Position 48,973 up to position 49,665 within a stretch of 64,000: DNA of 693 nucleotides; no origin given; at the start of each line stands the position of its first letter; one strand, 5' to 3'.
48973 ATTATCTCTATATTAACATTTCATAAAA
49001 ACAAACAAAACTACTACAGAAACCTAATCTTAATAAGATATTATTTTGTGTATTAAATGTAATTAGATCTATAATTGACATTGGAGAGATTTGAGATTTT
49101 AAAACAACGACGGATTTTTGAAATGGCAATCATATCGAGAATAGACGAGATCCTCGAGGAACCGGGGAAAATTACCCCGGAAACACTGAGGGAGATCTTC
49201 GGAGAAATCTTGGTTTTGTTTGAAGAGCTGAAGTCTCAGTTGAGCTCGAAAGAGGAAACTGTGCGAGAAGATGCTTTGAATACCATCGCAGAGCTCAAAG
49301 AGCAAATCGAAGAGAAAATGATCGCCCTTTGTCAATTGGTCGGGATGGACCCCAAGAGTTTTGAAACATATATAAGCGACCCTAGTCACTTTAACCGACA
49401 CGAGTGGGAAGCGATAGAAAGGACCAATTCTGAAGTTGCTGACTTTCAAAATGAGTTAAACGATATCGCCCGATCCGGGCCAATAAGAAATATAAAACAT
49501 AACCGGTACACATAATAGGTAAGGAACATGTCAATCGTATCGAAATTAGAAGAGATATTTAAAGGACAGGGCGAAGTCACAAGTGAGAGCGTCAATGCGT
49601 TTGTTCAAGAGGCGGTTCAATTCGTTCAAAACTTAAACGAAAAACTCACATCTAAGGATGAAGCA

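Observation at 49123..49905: Paralogous pair of small helical proteins heads each translocator cassette where an LcrH/Scc2-type TPR chaperone would be expected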

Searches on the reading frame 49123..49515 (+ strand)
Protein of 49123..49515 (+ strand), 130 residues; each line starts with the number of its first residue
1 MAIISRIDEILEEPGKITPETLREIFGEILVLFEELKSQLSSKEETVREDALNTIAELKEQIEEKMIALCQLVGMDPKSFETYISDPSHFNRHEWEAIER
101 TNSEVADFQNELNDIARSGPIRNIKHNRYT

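Call 3: search_protein_families(library=pfam, proteins=[window:49123-49515:+], max_evalue=1)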
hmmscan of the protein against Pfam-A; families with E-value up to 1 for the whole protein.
window:49123-49515:+ (130 aa): 5 families
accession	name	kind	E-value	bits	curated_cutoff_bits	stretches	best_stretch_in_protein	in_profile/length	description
PF24993.1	GNC1_N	-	0.03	14.5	26.3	1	32-66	80-114/134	Stalled ribosome sensor GCN1 N-terminal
PF05119.17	Terminase_4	-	0.09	13.6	24.7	0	41-80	44-88/98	Phage terminase, small subunit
PF15575.11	Imm49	-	0.15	12.1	30.1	1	43-102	123-181/217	Immunity protein 49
PF14372.11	hAT-like_RNase-H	-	0.16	12.6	27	1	21-79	7-65/100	hAT-like transposase, RNase-H fold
PF22549.1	ARPP-2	-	0.24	10.8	27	1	21-66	204-249/278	ARPP-2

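Call 4: search_protein_families(library=ncbifam, proteins=[window:49123-49515:+], max_evalue=1)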
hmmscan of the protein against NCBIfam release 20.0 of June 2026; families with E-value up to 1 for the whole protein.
window:49123-49515:+ (130 aa): 3 families
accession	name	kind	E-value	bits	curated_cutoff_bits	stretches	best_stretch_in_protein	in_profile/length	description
NF047516.1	LA_3659_fam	equivalog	0.0095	15.5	36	1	3-66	139-202/221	LA_3659 family protein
NF047514.1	SpiroCoCo_N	equivalog_domain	0.0095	15.5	75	1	3-66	139-202/221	SpiroCoCo family coiled-coil protein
NF009200.0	PRK12548.1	subfamily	0.058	12.8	432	1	46-92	181-228/289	shikimate dehydrogenase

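Call 8: find_homologous_proteins(query=A1, max_evalue=0.01)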
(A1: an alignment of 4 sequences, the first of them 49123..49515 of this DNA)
Query A1 (4 sequences) (130 aa, profile of the alignment): 10 proteins with E <= 0.01 among 1077 candidates.
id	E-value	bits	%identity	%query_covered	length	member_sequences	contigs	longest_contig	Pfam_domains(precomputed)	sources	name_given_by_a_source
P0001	8.0e-53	195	100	100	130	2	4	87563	-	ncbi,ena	-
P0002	1.8e-52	194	31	70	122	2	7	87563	-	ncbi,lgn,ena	-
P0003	4.1e-52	193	65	93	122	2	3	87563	-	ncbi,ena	-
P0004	4.1e-50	187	24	65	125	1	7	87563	-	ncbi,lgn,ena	-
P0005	1.5e-29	120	29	64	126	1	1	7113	-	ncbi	-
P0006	1.2e-24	104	24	64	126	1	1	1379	-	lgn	-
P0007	2.5e-24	103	30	59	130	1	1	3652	-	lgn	-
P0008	6.7e-22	96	28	71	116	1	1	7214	-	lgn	-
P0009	2.3e-21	94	40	48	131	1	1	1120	-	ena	-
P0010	1.3e-17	82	25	92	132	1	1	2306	-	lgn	-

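Call 9: search_solved_structures(query=A1, max_evalue=10)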
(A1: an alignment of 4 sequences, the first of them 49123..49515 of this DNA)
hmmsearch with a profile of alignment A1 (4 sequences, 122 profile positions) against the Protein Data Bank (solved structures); distinct sequences matched with E-value up to 10: 37.
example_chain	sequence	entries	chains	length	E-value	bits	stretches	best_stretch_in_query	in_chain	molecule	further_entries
9ugr_A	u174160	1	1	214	0.015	18.5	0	20-50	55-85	Syn-F4-Link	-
5mfd_A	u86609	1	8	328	0.045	16.9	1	23-70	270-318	YIIIM''6AII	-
4v3o_A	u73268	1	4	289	0.05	16.8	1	23-70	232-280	YIII_M5_AII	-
9fw5_A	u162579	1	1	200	0.096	15.9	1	7-66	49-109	Retroaldolase 17 (RAD17)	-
4v3r_A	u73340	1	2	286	0.22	14.7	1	23-70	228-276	YIII_M5_AII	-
4v3q_A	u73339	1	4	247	0.23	14.6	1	23-70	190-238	YIII_M4_AII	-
6sa6_A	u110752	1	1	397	0.36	14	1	23-70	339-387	DARPin-Armadillo fusion A5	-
7bqr_A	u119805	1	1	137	0.52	13.5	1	11-103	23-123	Mussoc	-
9c7z_A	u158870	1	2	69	0.63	13.2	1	4-49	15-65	HALC3_919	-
8h7c_A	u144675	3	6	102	0.78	12.9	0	19-50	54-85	De novo ferric enterobactin esterase Syn-F4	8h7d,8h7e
6s9n_A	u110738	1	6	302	1.1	12.5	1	23-70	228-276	Lock2_KRKRKAKLSF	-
7so7_A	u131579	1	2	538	1.4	12.1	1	52-102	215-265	Toxin B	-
7so5_A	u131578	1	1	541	1.4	12.1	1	52-102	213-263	Toxin B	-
7s0y_A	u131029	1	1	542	1.4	12.1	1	52-102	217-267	Toxin B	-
6oq8_A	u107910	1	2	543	1.4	12.1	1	52-102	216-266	Toxin B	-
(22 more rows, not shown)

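Call 11: find_encoding_contigs(protein=P0005, flank=10000)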
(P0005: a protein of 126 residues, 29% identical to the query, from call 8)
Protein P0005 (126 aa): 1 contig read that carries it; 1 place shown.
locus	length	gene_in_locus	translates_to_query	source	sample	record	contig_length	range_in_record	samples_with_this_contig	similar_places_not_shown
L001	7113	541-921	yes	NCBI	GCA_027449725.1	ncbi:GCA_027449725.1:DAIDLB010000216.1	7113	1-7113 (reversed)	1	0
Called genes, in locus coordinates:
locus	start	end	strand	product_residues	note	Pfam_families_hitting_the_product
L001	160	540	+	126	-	-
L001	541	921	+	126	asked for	-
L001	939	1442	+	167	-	-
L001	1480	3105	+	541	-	-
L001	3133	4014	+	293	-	-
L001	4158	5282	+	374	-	-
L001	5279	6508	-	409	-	PF06689:zf-C4_ClpX, PF00493:MCM (weak), PF05496:RuvB_N (faint), PF01078:Mg_chelatase (faint), PF07724:AAA_2, PF00004:AAA, PF07728:AAA_5 (faint), PF10431:ClpB_D2-small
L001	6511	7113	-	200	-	?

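Call 12: find_encoding_contigs(protein=P0004, flank=10000)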
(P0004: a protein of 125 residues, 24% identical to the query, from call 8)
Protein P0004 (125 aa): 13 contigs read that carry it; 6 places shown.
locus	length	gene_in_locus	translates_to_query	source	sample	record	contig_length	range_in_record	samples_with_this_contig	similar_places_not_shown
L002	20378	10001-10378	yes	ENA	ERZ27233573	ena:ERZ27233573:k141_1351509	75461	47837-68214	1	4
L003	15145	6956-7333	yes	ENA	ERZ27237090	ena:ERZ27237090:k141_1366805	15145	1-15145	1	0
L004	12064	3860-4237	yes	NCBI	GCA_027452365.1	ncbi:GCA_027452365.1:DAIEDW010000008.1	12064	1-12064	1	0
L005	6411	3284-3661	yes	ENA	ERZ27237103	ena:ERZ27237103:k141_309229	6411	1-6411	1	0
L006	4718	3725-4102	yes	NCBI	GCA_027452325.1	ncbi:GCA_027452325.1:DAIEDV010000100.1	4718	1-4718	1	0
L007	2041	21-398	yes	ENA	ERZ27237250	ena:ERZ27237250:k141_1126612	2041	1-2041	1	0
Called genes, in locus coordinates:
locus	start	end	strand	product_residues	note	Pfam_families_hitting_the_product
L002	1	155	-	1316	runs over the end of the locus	PF21305:type_II_gspD_N0, PF03958:Secretin_N (weak), PF07701:HNOBA (faint), PF03958:Secretin_N, PF00263:Secretin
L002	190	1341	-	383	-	PF28396:SepQ_C (weak), PF01052:FliMN_C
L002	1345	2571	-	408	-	-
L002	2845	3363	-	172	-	PF16789:YscO-like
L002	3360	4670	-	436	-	PF02874:ATP-synt_ab_N (weak), PF00006:ATP-synt_ab, PF18269:T3SS_ATPase_C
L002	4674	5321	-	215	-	-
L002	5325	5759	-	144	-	PF07719:TPR_2 (faint), PF13428:TPR_14 (faint)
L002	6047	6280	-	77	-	PF17376:DUF5398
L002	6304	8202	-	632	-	PF16697:Yop-YscD_cpl, PF00498:FHA, PF16697:Yop-YscD_cpl, PF00498:FHA, PF23863:CdsD_PD1, PF22598:CdsD_PD2, PF23862:CdsD_C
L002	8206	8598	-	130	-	PF05932:CesT (weak)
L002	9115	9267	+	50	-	-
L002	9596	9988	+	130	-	-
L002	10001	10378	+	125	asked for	-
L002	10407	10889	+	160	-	-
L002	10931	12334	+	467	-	-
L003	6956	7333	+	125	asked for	-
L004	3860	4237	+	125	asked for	-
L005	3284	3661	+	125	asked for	-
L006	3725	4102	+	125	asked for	-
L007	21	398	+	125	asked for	-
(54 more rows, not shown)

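Call 19: find_related_loci(query=A3, collection=genome_contigs, flank=10000)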
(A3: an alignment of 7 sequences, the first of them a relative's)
Query A3 (125 aa) in genome_contigs; peptide patterns used: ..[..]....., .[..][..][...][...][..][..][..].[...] (x = any residue, [..] = any of these).
257 stretches matched a pattern; 1 encode a relative of the query (tblastn E <= 1e-3); 1 distinct loci.
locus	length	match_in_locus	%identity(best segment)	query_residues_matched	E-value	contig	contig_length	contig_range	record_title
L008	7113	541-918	48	1-125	5e-34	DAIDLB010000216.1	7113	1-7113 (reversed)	MAG TPA_asm: Chlamydiae bacterium isolate clean417 k141_264690, whole genome shotgun sequence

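Call 20: find_related_loci(query=A3, collection=metagenome_contigs, flank=10000)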
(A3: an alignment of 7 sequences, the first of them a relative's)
Query A3 (125 aa) in metagenome_contigs; peptide patterns used: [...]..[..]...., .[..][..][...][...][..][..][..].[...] (x = any residue, [..] = any of these).
600 stretches matched a pattern, but none encodes a relative of the query by tblastn (E <= 1e-3).

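Call 21: find_encoding_contigs(protein=P0008, flank=10000)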
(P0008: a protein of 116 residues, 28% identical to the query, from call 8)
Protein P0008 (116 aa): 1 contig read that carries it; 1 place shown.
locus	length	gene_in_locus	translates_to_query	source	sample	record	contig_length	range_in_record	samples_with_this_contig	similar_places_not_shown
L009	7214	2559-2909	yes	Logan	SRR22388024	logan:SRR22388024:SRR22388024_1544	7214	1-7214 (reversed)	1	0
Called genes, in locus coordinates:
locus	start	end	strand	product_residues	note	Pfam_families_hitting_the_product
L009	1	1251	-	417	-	?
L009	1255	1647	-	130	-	PF05932:CesT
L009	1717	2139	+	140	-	-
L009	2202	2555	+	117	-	-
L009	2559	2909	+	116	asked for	-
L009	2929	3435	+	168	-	-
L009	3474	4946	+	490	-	-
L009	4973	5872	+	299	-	-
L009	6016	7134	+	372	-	-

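Call 22: find_encoding_contigs(protein=P0007, flank=10000)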
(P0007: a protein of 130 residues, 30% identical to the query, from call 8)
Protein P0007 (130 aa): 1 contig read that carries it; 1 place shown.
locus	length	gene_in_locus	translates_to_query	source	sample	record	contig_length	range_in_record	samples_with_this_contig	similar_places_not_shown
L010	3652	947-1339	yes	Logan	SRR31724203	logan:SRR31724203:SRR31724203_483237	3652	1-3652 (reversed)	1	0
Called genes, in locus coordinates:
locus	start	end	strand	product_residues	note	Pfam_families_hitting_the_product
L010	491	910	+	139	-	-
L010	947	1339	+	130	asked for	-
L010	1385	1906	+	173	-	-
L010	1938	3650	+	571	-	?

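Call 23: find_encoding_contigs(protein=P0010, flank=10000)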
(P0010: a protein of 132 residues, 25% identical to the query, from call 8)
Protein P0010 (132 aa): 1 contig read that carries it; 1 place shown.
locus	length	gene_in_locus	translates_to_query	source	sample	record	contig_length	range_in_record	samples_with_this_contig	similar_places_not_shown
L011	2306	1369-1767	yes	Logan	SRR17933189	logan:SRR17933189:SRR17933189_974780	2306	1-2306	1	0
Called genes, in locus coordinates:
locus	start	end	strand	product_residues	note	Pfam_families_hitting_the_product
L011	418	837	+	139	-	-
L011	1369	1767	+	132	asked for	-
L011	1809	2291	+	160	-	-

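Call 26: search_protein_representatives(alignment_id=A2)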
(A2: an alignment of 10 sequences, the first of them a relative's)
Query: 10 sequences, 125 profile positions. Proteins with E-value up to 0.001 (for the whole library): 267; up to 1e-10: 98; up to 1e-30: 5. The best 150 are listed.
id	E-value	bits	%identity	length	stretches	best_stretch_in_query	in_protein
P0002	2.4e-45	170.0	-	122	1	1-125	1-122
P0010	8.3e-45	168.3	-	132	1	1-125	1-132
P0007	9.6e-44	164.8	-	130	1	1-125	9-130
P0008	4.5e-42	159.4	-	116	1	1-125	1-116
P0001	6.1e-37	142.9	-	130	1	1-125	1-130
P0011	1.8e-29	118.7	-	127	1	1-125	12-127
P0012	9.8e-26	106.6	-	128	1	1-124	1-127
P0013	1.1e-24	103.3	-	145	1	2-124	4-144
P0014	8.9e-23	97.1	-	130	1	1-125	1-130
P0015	1.5e-21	93.2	-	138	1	2-123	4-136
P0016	7.4e-21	90.9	-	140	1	5-125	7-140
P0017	2.2e-20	89.4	-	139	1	1-112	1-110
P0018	2.0e-19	86.3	-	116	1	3-108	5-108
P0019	5.7e-19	84.8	-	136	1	3-113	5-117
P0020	1.0e-18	84.0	-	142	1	3-113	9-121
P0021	4.5e-18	81.9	-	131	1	7-105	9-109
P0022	6.0e-18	81.5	-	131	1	5-118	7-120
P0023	6.3e-18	81.4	-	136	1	3-119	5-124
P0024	1.6e-17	80.1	-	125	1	6-118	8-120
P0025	5.6e-17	78.4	-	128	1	13-123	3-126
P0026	3.7e-16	75.7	-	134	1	3-122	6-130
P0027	4.3e-16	75.5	-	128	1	7-120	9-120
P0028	6.5e-16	74.9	-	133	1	2-106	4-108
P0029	7.5e-16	74.7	-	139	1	2-94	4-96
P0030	7.7e-16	74.7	-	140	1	2-112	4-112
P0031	1.4e-15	73.9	-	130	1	6-102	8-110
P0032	1.7e-15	73.6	-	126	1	4-117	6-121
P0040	7.0e-15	71.6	-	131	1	5-120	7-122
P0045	4.5e-14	69.0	-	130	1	5-120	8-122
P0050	1.9e-13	67.0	-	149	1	5-113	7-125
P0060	1.2e-12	64.4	-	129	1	2-114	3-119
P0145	1.6e-08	51.0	-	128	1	1-120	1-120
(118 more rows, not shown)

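Call 29: search_protein_families(library=pfam, alignment_id=A4, max_evalue=0.01)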
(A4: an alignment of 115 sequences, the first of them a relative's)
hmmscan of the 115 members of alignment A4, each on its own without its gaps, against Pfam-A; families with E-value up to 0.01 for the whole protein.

A. member 1, P0004 (125 aa): 0 families

B. families by the number of members that match (of 115 scanned): 63 families (the first 25 are shown)
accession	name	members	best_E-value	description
PF07739.18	TipAS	14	4.5e-06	TipAS antibiotic-recognition domain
PF01442.23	Apolipoprotein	5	0.00011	Apolipoprotein A1/A4/E domain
PF05478.16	Prominin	4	0.0004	Prominin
PF06148.17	COG2_N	2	0.00074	COG2 N-terminal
PF21041.3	XMAP215_CLASP_TOG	2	0.0021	XMAP215/Dis1/CLASP, TOG domain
PF07464.16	ApoLp-III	2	0.0078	Apolipophorin-III precursor (apoLp-III)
PF11527.13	ARL2_Bind_BART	1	9.1e-05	The ARF-like 2 binding protein BART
PF12896.12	ANAPC4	1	9.8e-05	Anaphase-promoting complex, cyclosome, subunit 4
PF05443.17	ROS_MUCR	1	0.0004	ROS/MUCR transcriptional regulator protein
PF16550.10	RPN13_C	1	0.00079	UCH-binding domain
PF16844.10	DIMCO_N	1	0.00092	Dinitrogenase iron-molybdenum cofactor, N-terminal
PF22431.2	COG2p_C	1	0.00093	COG2p C-terminal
PF11279.13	DUF3080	1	0.0011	Protein of unknown function (DUF3080)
PF15112.11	DUF4559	1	0.0012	Domain of unknown function (DUF4559)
PF22735.1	NNH3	1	0.0016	NACHT N-terminal Helical domain 3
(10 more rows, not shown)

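Call 30: predict_structure(alignment_id=A2)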
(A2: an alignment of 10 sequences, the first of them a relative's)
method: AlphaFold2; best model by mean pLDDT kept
length: 125 residues; sequences in the alignment: 10
mean_pLDDT: 60.6   pTM: 0.36
mean pLDDT of the five models: 60.6, 58.4, 57.7, 57.6, 56.9
residues with pLDDT >= 90: 0; 70-90: 33; 50-70: 66; < 50: 26
segments of 3 or more residues with pLDDT < 50: 90-92, 109-125
pLDDT, mean of each block of 10 residues (from residue 1): 54 54 69 75 79 74 66 57 54 56 56 41 42
secondary structure, 60 per line:
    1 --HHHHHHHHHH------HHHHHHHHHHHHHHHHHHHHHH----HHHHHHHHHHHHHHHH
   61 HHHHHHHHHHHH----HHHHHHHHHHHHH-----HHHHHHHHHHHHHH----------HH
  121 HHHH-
elements in order: H3-12 H19-40 H45-72 H77-89 H95-108 H119-124

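Call 33: search_protein_families(library=ncbifam, alignment_id=A4, max_evalue=0.01)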
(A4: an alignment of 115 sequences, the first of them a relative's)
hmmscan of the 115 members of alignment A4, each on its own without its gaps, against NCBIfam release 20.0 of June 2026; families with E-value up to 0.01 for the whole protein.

A. member 1, P0004 (125 aa): 0 families

B. families by the number of members that match (of 115 scanned): 33 families (the first 25 are shown)
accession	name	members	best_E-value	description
TIGR02502.2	type_III_YscX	5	0.00074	type III secretion apparatus assembly protein SctX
NF047516.1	LA_3659_fam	2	0.00099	LA_3659 family protein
NF047514.1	SpiroCoCo_N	2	0.00099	SpiroCoCo family coiled-coil protein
NF052374.1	HopndTporHpnN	1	0.00029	hopanoid transporter HpnN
TIGR02553.1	SipD_IpaD_SspD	1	0.00053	type III secretion system needle tip protein SctA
NF049872.2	cytotoxin_MakB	1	0.00073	alpha-pore-forming cytotoxin subunit MakB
NF038317.1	DISARM_DrmD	1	0.001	DISARM system SNF2-like helicase DrmD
NF005198.1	PRK06669.1-3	1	0.0011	flagellar assembly protein FliH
TIGR02135.1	phoU_full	1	0.0012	phosphate signaling complex protein PhoU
NF050147.1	aminopyruv_ApyO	1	0.0013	RiPP biosynthesis cytochrome P450 ApyO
NF006425.0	PRK08674.1-5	1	0.0017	bifunctional phosphoglucose/phosphomannose isomerase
NF011161.0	PRK14562.1-6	1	0.002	haloacid dehalogenase superfamily protein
NF041483.1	growth_prot_Scy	1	0.002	polarized growth protein Scy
TIGR01078.1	arcA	1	0.0021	arginine deiminase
NF045503.1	repair_heli_XPB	1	0.0023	DNA repair helicase XPB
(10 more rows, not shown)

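Call 34: find_encoding_contigs(protein=P0015, flank=8000, max_places=3)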
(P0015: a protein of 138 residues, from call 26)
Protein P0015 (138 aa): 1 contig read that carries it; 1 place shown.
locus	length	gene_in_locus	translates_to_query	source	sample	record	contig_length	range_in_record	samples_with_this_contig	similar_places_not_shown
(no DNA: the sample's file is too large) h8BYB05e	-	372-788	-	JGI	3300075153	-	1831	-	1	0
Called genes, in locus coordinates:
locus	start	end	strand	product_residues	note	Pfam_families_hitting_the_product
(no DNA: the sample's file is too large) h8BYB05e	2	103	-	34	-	?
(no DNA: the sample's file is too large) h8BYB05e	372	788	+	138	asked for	-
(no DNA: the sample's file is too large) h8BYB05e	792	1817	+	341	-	-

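Call 35: list_cluster_members(proteins=[P0013, P0015, P0016, P0019, P0020, P0021, P0023, P0027, P0050, P0060])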
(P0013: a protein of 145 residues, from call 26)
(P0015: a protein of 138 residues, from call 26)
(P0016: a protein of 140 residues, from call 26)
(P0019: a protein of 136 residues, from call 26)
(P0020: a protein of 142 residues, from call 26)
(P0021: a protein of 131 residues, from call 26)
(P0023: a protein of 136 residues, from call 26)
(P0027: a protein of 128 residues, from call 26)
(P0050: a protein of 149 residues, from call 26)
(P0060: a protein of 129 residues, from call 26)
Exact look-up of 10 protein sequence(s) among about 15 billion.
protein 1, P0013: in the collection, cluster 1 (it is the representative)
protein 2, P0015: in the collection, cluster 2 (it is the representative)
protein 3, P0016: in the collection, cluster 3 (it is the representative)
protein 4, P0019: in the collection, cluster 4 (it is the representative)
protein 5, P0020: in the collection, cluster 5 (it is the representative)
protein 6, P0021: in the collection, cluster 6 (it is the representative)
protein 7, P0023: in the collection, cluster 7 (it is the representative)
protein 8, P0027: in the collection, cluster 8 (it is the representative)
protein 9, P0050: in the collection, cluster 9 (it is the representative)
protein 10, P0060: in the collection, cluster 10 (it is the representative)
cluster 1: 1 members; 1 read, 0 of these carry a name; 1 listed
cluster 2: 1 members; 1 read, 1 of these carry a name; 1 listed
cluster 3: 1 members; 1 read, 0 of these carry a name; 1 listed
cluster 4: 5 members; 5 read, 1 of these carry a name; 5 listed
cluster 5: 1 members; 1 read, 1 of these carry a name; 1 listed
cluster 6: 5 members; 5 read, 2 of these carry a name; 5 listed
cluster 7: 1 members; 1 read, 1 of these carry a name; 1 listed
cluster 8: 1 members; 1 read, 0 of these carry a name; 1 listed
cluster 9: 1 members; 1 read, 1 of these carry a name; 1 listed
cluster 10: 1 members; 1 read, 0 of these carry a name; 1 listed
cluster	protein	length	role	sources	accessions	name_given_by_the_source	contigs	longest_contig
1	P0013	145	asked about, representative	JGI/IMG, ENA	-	-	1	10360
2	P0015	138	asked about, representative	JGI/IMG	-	hypothetical protein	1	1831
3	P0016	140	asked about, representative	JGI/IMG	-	-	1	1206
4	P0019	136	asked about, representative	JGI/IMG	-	hypothetical protein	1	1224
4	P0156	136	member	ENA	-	-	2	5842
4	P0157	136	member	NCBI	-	-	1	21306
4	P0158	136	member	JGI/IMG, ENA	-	-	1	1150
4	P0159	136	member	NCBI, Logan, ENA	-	-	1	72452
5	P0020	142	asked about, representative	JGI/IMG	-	hypothetical protein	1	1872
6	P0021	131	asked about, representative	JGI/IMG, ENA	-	-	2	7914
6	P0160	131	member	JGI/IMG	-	DNA-binding transcriptional regulator GbsR (MarR family)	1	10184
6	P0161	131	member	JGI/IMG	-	DNA-binding transcriptional regulator GbsR (MarR family)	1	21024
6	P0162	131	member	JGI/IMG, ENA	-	-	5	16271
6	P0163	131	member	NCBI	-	-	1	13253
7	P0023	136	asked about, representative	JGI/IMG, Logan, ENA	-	hypothetical protein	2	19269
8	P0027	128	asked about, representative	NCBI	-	-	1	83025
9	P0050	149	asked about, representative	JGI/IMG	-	hypothetical protein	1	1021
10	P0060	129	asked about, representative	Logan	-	-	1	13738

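Call 36: find_encoding_contigs(protein=P0159, flank=10000, max_places=2)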
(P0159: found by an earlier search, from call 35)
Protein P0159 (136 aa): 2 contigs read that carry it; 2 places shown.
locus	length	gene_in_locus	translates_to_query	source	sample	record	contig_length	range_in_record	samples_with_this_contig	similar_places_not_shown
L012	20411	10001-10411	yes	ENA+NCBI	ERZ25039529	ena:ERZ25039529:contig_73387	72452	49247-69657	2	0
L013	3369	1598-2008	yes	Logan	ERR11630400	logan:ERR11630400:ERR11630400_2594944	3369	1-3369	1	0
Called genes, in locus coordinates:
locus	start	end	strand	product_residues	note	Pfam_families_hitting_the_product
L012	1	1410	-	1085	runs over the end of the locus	-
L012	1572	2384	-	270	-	-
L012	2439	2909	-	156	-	-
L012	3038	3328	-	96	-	-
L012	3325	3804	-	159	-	PF05860:TPS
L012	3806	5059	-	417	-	PF05860:TPS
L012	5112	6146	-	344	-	PF02646:RmuC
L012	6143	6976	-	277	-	PF01066:CDP-OH_P_transf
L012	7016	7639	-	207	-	-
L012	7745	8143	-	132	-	-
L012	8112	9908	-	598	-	PF00550:PP-binding, PF00501:AMP-binding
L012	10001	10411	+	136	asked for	-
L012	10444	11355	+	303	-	-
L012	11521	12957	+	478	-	-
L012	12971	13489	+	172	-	-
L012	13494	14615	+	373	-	-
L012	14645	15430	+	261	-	-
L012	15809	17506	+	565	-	PF03477:ATP-cone, PF00317:Ribonuc_red_lgN, PF02867:Ribonuc_red_lgC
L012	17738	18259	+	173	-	-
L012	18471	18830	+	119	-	PF02867:Ribonuc_red_lgC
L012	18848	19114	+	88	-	PF02867:Ribonuc_red_lgC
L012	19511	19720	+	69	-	PF02867:Ribonuc_red_lgC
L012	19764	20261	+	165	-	PF02867:Ribonuc_red_lgC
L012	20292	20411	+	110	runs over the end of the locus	PF00268:Ribonuc_red_sm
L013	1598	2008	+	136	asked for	-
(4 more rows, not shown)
